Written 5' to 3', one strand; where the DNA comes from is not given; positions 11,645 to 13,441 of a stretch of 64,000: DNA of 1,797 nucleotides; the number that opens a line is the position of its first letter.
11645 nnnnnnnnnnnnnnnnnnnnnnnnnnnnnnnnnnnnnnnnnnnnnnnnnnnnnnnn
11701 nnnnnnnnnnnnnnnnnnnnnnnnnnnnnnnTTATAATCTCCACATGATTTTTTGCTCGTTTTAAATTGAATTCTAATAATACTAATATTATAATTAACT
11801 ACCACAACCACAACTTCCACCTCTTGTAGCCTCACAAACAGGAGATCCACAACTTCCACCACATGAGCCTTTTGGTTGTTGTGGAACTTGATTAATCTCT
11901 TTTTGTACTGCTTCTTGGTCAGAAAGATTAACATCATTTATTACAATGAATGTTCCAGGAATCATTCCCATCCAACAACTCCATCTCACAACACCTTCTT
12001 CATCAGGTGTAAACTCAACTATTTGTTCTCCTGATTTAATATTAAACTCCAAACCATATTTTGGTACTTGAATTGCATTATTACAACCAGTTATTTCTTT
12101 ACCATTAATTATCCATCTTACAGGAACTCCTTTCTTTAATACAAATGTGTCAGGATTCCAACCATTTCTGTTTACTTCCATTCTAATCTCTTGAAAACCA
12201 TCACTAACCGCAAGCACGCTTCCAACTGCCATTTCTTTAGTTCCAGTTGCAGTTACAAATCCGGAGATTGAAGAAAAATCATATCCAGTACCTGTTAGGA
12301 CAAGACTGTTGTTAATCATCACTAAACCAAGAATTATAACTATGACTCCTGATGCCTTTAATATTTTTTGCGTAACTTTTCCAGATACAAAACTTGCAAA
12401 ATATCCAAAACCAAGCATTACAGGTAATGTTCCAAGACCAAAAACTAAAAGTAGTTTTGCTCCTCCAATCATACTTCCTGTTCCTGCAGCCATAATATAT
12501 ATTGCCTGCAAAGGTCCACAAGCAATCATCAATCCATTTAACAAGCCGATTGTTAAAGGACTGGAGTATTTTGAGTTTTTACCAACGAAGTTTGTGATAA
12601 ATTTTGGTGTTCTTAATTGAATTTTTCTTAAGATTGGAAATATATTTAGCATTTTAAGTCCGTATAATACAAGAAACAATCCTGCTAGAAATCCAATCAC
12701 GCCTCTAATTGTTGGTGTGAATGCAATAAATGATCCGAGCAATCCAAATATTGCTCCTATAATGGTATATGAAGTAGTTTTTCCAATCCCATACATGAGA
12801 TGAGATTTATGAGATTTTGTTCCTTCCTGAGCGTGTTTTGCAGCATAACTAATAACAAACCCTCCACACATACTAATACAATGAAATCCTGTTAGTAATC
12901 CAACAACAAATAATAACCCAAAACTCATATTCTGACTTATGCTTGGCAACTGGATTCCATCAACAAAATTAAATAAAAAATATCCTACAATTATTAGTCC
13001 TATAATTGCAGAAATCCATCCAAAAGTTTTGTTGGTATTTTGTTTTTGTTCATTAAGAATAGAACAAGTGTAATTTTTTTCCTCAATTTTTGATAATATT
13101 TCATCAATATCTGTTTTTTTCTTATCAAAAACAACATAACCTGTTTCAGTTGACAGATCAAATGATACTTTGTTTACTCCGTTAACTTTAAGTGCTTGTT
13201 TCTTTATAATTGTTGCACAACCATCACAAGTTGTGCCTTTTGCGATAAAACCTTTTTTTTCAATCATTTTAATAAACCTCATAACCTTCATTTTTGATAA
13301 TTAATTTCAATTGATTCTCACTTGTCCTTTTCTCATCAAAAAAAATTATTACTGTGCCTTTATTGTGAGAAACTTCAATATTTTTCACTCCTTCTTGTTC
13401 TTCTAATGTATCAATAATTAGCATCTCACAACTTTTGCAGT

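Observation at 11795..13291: Unusual domain fusion: HMA, DsbD_2-like TM core, cupredoxin-like domain and poly-Cys tail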

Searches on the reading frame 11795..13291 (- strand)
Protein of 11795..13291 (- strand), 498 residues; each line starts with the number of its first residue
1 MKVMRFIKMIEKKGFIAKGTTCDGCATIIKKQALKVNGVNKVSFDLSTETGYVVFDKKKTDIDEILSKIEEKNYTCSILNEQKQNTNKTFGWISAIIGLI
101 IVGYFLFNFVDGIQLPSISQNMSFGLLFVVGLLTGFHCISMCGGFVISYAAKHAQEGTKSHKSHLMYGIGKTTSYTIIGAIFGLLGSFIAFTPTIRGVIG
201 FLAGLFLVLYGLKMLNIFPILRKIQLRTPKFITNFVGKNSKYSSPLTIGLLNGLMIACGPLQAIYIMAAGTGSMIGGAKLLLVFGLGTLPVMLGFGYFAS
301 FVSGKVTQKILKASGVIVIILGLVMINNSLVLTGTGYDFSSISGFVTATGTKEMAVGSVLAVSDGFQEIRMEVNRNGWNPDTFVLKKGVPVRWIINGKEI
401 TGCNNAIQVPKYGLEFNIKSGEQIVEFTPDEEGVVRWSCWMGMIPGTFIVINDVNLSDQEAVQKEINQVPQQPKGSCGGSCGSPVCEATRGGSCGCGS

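Call 3: search_protein_families(library=pfam, proteins=[window:11795-13291:-], max_evalue=0.1)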
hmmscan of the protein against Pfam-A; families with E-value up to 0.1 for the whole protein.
window:11795-13291:- (498 aa): 3 families
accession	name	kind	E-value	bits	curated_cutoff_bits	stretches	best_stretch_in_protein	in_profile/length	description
PF13386.12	DsbD_2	-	9.6e-47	159.9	24.9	1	127-323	2-198/199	Cytochrome C biogenesis protein transmembrane region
PF00403.32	HMA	-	6.1e-10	39.8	24.8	1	16-74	3-61/62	Heavy-metal-associated domain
PF13473.12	Cupredoxin_1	-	0.0021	18.5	27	1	364-450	18-104/104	Cupredoxin-like domain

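Call 4: search_protein_families(library=ncbifam, proteins=[window:11795-13291:-], max_evalue=0.1)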
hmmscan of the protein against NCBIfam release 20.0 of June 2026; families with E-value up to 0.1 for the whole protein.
window:11795-13291:- (498 aa): 13 families
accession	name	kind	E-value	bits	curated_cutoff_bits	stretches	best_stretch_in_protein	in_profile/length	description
NF033556.1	MerTP_fusion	equivalog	3.4e-09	36.6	180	1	10-75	119-184/186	mercuric transport protein MerTP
NF033795.1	chaper_CopZ_Bs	exception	4.2e-09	36.5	91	1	18-75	7-64/66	copper chaperone CopZ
NF033794.2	chaper_CopZ_Eh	exception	4.6e-09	36.3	95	1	12-77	1-66/68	copper chaperone CopZ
NF041115.1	UxxU_metal_bind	equivalog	6.9e-09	35.7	95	1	18-80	11-73/74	metal-binding (seleno)protein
NF045683.1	MerT_CopZ_Se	exception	1e-06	28.4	375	1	20-79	171-230/235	MerT/CopZ fusion-like heavy metal transport selenoprotein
TIGR00003.1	TIGR00003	subfamily_domain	4.7e-06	26.7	62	1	12-74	1-63/66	copper ion binding protein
TIGR02052.1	MerP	equivalog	2.5e-05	24.7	92.55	1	19-78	31-90/92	mercury resistance system periplasmic binding protein MerP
NF047957.1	CopZ_AFE_1862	equivalog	0.00028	21.3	85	1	18-75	6-60/62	CopZ family metallochaperone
NF010311.1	PRK13748.1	subfamily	0.00029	19.8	600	1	18-87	6-74/560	mercury(II) reductase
NF008262.1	PRK11033.1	equivalog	0.0015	17.1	1005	1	12-139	42-162/731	zinc/cadmium/mercury/lead-transporting ATPase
NF033553.1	MerP_Gpos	exception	0.0026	17.6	110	1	21-70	53-105/112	mercury resistance system substrate-binding protein MerP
TIGR03096.1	nitroso_cyanin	equivalog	0.01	15.6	142.85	1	379-440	59-119/135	nitrosocyanin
NF007952.0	PRK10671.1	equivalog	0.067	11.3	1316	1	15-170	107-265/838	copper-exporting P-type ATPase CopA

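Call 5: find_homologous_proteins(query=window:11795-13291:-, max_evalue=0.00001)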
Query window:11795-13291:- (498 aa): 2462 proteins with E <= 0.00001 among 8000 candidates; the best 120 are listed.
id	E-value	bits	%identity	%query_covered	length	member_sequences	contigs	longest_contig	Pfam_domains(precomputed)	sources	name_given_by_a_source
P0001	0.0e+0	1095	100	98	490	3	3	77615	PF00403.33,PF13386.13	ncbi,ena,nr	ncbi:MAG: sulfite exporter TauE/SafE family protein [Nanoarchaeota archaeon]|nr:sulfite exporter Tau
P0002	9.7e-263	890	79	98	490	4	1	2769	PF00403.33,PF02683.23,PF13386.13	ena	-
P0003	2.5e-249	846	73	98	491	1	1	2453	PF00403.33,PF02683.23,PF13386.13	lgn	-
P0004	1.3e-247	841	77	94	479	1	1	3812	PF02683.23,PF13386.13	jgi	-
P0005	1.0e-244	831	72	98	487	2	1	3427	PF00403.33,PF02683.23,PF13386.13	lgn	-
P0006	6.1e-243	825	75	98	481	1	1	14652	PF00403.33,PF02683.23,PF13386.13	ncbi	ncbi:MAG: sulfite exporter TauE/SafE family protein [Nanoarchaeota archaeon]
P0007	9.8e-243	824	65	93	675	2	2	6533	PF00403.33,PF02683.23,PF13386.13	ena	-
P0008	9.9e-241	818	75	94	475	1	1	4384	PF00403.33,PF02683.23,PF13386.13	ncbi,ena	-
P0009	5.5e-240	815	73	93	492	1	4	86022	PF00403.33,PF02683.23,PF13386.13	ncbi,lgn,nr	ncbi:MAG: hypothetical protein MAG795_01189 [Candidatus Woesearchaeota archaeon]|nr:hypothetical pro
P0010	6.3e-240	815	72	95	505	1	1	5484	PF00403.33,PF02683.23,PF13386.13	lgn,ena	-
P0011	2.9e-239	813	72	95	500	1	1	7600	PF00403.33,PF02683.23,PF13386.13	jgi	-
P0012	2.3e-237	807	72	93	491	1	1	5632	PF00403.33,PF02683.23,PF13386.13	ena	-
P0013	1.2e-235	801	72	95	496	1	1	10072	PF00403.33,PF02683.23,PF13386.13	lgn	-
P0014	1.7e-235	801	75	94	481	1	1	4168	PF00403.33,PF13386.13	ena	-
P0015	3.0e-235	800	71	93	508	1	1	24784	PF00403.33,PF02683.23,PF13386.13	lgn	-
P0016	1.7e-234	797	71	93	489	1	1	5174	PF00403.33,PF02683.23,PF13386.13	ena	-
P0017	2.9e-234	797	71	93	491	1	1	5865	PF00403.33,PF02683.23,PF13386.13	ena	-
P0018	4.8e-234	796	71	96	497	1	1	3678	PF00403.33,PF02683.23,PF13386.13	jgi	-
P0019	2.5e-232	790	72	93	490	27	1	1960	PF00403.33,PF02683.23,PF13386.13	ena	-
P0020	1.4e-231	788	72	97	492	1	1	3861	PF00403.33,PF13386.13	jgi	jgi:sulfite exporter TauE/SafE/copper chaperone CopZ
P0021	6.1e-231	786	71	93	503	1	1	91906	PF00403.33,PF02683.23,PF13386.13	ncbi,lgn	-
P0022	1.8e-230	784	71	95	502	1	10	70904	PF00403.33,PF02683.23,PF13386.13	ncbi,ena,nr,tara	ncbi:hypothetical protein CMO89_03230 [Candidatus Woesearchaeota archaeon]|nr:hypothetical protein [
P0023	5.6e-230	782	70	94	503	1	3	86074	PF00403.33,PF02683.23,PF13386.13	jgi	-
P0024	1.2e-227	775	73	93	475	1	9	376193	PF00403.33,PF02683.23,PF13386.13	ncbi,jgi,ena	jgi:uncharacterized protein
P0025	4.1e-227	773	72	93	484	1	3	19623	PF00403.33,PF13386.13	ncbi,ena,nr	ncbi:sulfite exporter TauE/SafE family protein [Candidatus Woesearchaeota archaeon]|nr:sulfite expor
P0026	5.0e-226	769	68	98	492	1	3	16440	PF00403.33,PF02683.23,PF13386.13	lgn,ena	-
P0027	5.0e-226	769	68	98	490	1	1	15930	PF00403.33,PF02683.23,PF13386.13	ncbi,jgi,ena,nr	ncbi:MAG: sulfite exporter TauE/SafE family protein [Nanoarchaeota archaeon]|nr:sulfite exporter Tau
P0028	5.8e-226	769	72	92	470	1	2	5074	PF00403.33,PF02683.23,PF13386.13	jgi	-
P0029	2.7e-225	767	68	95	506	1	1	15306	PF00403.33,PF02683.23,PF13386.13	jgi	jgi:sulfite exporter TauE/SafE/copper chaperone CopZ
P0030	2.7e-225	767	68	97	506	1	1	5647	PF00403.33,PF02683.23,PF13386.13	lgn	-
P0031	3.2e-225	767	70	98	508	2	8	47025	PF00403.33,PF02683.23,PF13386.13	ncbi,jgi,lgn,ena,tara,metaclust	tara:strand:+ start:2763 stop:4289 length:1527 start_codon:yes stop_codon:yes gene_type:complete|met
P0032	5.3e-225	766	72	93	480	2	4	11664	PF00403.33,PF02683.23,PF13386.13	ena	-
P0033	1.0e-224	765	68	96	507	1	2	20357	PF00403.33,PF02683.23,PF13386.13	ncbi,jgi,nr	ncbi:sulfite exporter TauE/SafE family protein [Candidatus Woesearchaeota archaeon]|nr:sulfite expor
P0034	4.5e-222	756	68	95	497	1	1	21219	PF00403.33,PF02683.23,PF13386.13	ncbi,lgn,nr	ncbi:MAG: sulfite exporter TauE/SafE family protein [Nanoarchaeota archaeon]|nr:sulfite exporter Tau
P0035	7.2e-222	756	68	94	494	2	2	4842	PF00403.33,PF13473.13,PF02683.23,PF13386.13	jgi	-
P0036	1.7e-221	754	67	99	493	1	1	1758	PF00403.33,PF13386.13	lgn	-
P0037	2.3e-221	754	65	93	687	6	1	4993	PF00403.33,PF02683.23,PF13386.13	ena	-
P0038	1.2e-220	752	70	94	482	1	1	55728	PF00403.33,PF02683.23,PF13386.13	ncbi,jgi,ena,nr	ncbi:MAG: sulfite exporter TauE/SafE family protein [Nanoarchaeota archaeon]|nr:sulfite exporter Tau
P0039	7.8e-220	749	62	90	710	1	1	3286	PF00403.33,PF02683.23,PF13386.13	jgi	jgi:sulfite exporter TauE/SafE/copper chaperone CopZ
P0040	2.0e-219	748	70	93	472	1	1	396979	PF00403.33,PF02683.23,PF13386.13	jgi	jgi:uncharacterized protein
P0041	2.1e-219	748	71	93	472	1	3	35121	PF00403.33,PF02683.23,PF13386.13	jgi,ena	jgi:uncharacterized protein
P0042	3.6e-219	747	72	92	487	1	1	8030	PF00403.33,PF02683.23,PF13386.13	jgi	jgi:sulfite exporter TauE/SafE/copper chaperone CopZ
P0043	4.7e-219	746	68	95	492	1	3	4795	PF00403.33,PF02683.23,PF13386.13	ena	-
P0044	5.2e-219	746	70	95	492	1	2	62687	PF00403.33,PF13473.13,PF13386.13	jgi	-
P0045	6.0e-219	746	65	93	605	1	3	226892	PF00403.33,PF13473.13,PF02683.23,PF13386.13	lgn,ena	-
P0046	2.3e-218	744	70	93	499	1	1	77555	PF00403.33,PF02683.23,PF13386.13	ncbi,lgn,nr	ncbi:sulfite exporter TauE/SafE family protein [Candidatus Woesearchaeota archaeon]|nr:sulfite expor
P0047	4.7e-218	743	69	94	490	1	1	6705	PF00403.33,PF02683.23,PF13386.13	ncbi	-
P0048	9.1e-218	742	67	91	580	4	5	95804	PF00403.33,PF13473.13,PF13386.13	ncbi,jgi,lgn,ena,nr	ncbi:MAG TPA: sulfite exporter TauE/SafE family protein [Candidatus Nanoarchaeia archaeon]|nr:sulfit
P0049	1.9e-217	741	69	93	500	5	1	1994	PF00403.33,PF02683.23,PF13386.13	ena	-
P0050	7.9e-217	739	66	93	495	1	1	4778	PF00403.33,PF02683.23,PF13386.13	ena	-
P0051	1.4e-216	738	67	98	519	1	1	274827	PF00403.33,PF02683.23,PF13386.13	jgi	jgi:uncharacterized protein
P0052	1.7e-216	738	71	98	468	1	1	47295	PF00403.33,PF02683.23,PF13386.13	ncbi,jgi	-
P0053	7.5e-216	736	54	95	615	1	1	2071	PF00403.33,PF13473.13,PF02683.23,PF13386.13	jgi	-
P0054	7.9e-216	736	67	98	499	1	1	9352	PF00403.33,PF02683.23,PF13386.13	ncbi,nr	ncbi:hypothetical protein GF327_09185 [Candidatus Woesearchaeota archaeon]|nr:hypothetical protein [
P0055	3.0e-215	734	67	98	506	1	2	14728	PF00403.33,PF02683.23,PF13386.13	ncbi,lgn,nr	ncbi:MAG: sulfite exporter TauE/SafE family protein [Nanoarchaeota archaeon]|nr:sulfite exporter Tau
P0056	7.1e-215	733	66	97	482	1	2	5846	PF00403.33,PF02683.23,PF13386.13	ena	-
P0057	1.5e-214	731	69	93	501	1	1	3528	PF00403.33,PF13386.13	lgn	-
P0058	1.1e-213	729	66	98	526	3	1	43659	PF00403.33,PF02683.23,PF13386.13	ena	-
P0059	1.4e-213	728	65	98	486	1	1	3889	PF00403.33,PF02683.23,PF13386.13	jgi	-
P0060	2.9e-213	727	69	92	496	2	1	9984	PF00403.33,PF02683.23,PF13386.13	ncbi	ncbi:MAG: sulfite exporter TauE/SafE family protein [Candidatus Woesearchaeota archaeon]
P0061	3.1e-213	727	69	94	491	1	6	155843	PF00403.33,PF13386.13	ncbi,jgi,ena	-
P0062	7.7e-213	726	68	92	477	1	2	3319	PF00403.33,PF02683.23,PF13386.13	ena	-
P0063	8.4e-213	726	63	93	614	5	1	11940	PF00403.33,PF13473.13,PF13386.13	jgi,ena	-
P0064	1.3e-212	725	65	98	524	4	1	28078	PF00403.33,PF02683.23,PF13386.13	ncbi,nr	ncbi:heavy metal transporter [Candidatus Woesearchaeota archaeon]|nr:heavy metal transporter [Candid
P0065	1.4e-212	725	67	93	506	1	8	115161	PF00403.33,PF13386.13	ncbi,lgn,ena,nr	ncbi:sulfite exporter TauE/SafE family protein [Candidatus Woesearchaeota archaeon]|nr:sulfite expor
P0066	7.3e-212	723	55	94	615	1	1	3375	PF00403.33,PF13473.13,PF02683.23,PF13386.13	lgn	-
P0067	8.7e-212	722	68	93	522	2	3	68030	PF00403.33,PF02683.23,PF13386.13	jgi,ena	-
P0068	2.8e-211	721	68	93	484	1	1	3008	PF00403.33,PF02683.23,PF13386.13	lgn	-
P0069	1.1e-210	719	65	100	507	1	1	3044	PF00403.33,PF02683.23,PF13386.13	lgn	-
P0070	1.2e-210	719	69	93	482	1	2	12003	PF00403.33,PF13386.13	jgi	-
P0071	1.7e-210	718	63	92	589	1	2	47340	PF00403.33,PF13473.13,PF13386.13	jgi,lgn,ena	-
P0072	1.7e-210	718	64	96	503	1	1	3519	PF00403.33,PF13386.13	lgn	-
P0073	2.4e-210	718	66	97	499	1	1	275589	PF00403.33,PF02683.23,PF13386.13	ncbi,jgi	-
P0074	4.0e-210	717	66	93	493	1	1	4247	PF00403.33,PF13473.13,PF13386.13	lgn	-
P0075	4.1e-210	717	63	93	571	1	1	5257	PF00403.33,PF13386.13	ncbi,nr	ncbi:MAG: sulfite exporter TauE/SafE family protein [Nanoarchaeota archaeon]|nr:sulfite exporter Tau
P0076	4.7e-210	717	67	93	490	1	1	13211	PF00403.33,PF13473.13,PF02683.23,PF13386.13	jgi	jgi:sulfite exporter TauE/SafE/copper chaperone CopZ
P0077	4.8e-210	717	64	92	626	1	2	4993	PF00403.33,PF02683.23,PF13386.13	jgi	jgi:sulfite exporter TauE/SafE/copper chaperone CopZ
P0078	5.9e-209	713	68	93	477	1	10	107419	PF00403.33,PF02683.23,PF13386.13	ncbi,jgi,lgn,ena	-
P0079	1.4e-208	712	63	98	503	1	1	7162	PF00403.33,PF02683.23,PF13386.13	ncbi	-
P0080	2.7e-208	711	67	92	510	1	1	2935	PF00403.33,PF02683.23,PF13386.13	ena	-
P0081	3.2e-208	711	69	91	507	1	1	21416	PF00403.33,PF02683.23,PF13386.13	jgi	jgi:sulfite exporter TauE/SafE/copper chaperone CopZ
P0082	3.4e-208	711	64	93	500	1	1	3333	PF00403.33,PF02683.23,PF13386.13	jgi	jgi:sulfite exporter TauE/SafE/copper chaperone CopZ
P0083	3.5e-208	710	65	96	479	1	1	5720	PF00403.33,PF13473.13,PF13386.13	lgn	-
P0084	4.6e-208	710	64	92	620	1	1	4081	PF00403.33,PF13473.13,PF02683.23,PF13386.13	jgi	jgi:sulfite exporter TauE/SafE/copper chaperone CopZ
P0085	5.1e-208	710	65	93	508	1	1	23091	PF00403.33,PF02683.23,PF13386.13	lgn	-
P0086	1.6e-207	708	68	94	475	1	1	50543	PF00403.33,PF02683.23,PF13386.13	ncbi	-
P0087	2.6e-207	708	65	98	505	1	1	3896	PF00403.33,PF02683.23,PF13386.13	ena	-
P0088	2.7e-207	708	68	92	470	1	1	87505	PF00403.33,PF02683.23,PF13386.13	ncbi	ncbi:MAG: sulfite exporter TauE/SafE family protein [archaeon]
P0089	1.2e-206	705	68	92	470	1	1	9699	PF00403.33,PF02683.23,PF13386.13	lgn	-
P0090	1.9e-206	705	64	98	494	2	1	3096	PF00403.33,PF02683.23,PF13386.13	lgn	-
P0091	6.0e-206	703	64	93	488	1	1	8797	PF00403.33,PF13386.13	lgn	-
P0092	1.5e-205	702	61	94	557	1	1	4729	PF00403.33,PF13386.13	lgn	-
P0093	6.8e-205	700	61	92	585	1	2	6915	PF00403.33,PF13473.13,PF02683.23,PF13386.13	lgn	-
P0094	8.7e-205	699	64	98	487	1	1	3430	PF00403.33,PF13386.13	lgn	-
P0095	9.4e-205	699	63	95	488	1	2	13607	PF00403.33,PF02683.23,PF13386.13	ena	-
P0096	9.5e-205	699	64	93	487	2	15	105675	PF00403.33,PF02683.23,PF13386.13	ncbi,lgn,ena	-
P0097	1.4e-204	699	63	92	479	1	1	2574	PF00403.33,PF02683.23,PF13386.13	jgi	-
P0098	1.7e-204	698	59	95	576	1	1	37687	PF00403.33,PF13473.13,PF13386.13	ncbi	-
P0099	2.5e-204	698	63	97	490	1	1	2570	PF00403.33,PF02683.23,PF13386.13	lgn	-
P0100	2.9e-204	698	60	93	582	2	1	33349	PF00403.33,PF02683.23,PF13386.13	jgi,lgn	jgi:sulfite exporter TauE/SafE/copper chaperone CopZ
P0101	5.1e-204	697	65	91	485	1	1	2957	PF00403.33,PF13386.13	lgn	-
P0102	8.7e-204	696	65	93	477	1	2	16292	PF00403.33,PF02683.23,PF13386.13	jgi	-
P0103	9.2e-204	696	64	93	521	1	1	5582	PF00403.33,PF02683.23,PF13386.13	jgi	jgi:sulfite exporter TauE/SafE/copper chaperone CopZ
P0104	1.0e-203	696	60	87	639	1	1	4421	PF00403.33,PF13473.13,PF13386.13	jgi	-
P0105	1.4e-203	695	65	94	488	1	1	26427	PF00403.33,PF02683.23,PF13386.13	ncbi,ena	-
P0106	1.5e-203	695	61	93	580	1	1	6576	PF00403.33,PF02683.23,PF13386.13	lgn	-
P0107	3.5e-203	694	65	94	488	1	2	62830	PF00403.33,PF02683.23,PF13386.13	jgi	-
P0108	4.4e-203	694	64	93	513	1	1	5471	PF00403.33,PF02683.23,PF13386.13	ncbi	-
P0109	5.1e-203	693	65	95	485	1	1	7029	PF00403.33,PF13386.13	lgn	-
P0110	6.0e-203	693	66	92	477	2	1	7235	PF00403.33,PF02683.23,PF13386.13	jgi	jgi:sulfite exporter TauE/SafE/copper chaperone CopZ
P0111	7.8e-203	693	66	93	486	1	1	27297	PF00403.33,PF13386.13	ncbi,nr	ncbi:MAG: hypothetical protein GOV00_01790 [Candidatus Altiarchaeota archaeon]|nr:hypothetical prote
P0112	1.4e-202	692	65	92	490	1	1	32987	PF00403.33,PF02683.23,PF13386.13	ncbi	-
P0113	1.5e-202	692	64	95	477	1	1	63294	PF00403.33,PF13386.13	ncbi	-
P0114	2.5e-202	691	65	93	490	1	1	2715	PF00403.33,PF02683.23,PF13386.13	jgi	jgi:sulfite exporter TauE/SafE/copper chaperone CopZ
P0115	3.6e-202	691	62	100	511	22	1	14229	PF00403.33,PF02683.23,PF13386.13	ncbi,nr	ncbi:MAG: sulfite exporter TauE/SafE family protein [Nanoarchaeota archaeon]|nr:sulfite exporter Tau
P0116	3.8e-202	691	65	93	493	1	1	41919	PF00403.33,PF02683.23,PF13386.13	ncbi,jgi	jgi:sulfite exporter TauE/SafE/copper chaperone CopZ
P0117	6.0e-202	690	62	98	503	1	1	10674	PF00403.33,PF02683.23,PF13386.13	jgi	-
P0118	9.8e-202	689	66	95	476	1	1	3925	PF00403.33,PF02683.23,PF13386.13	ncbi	-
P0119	1.3e-201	689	62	94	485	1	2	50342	PF00403.33,PF02683.23,PF13386.13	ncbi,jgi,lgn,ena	-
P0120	1.6e-201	689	61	92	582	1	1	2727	PF00403.33,PF13473.13,PF02683.23,PF13386.13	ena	-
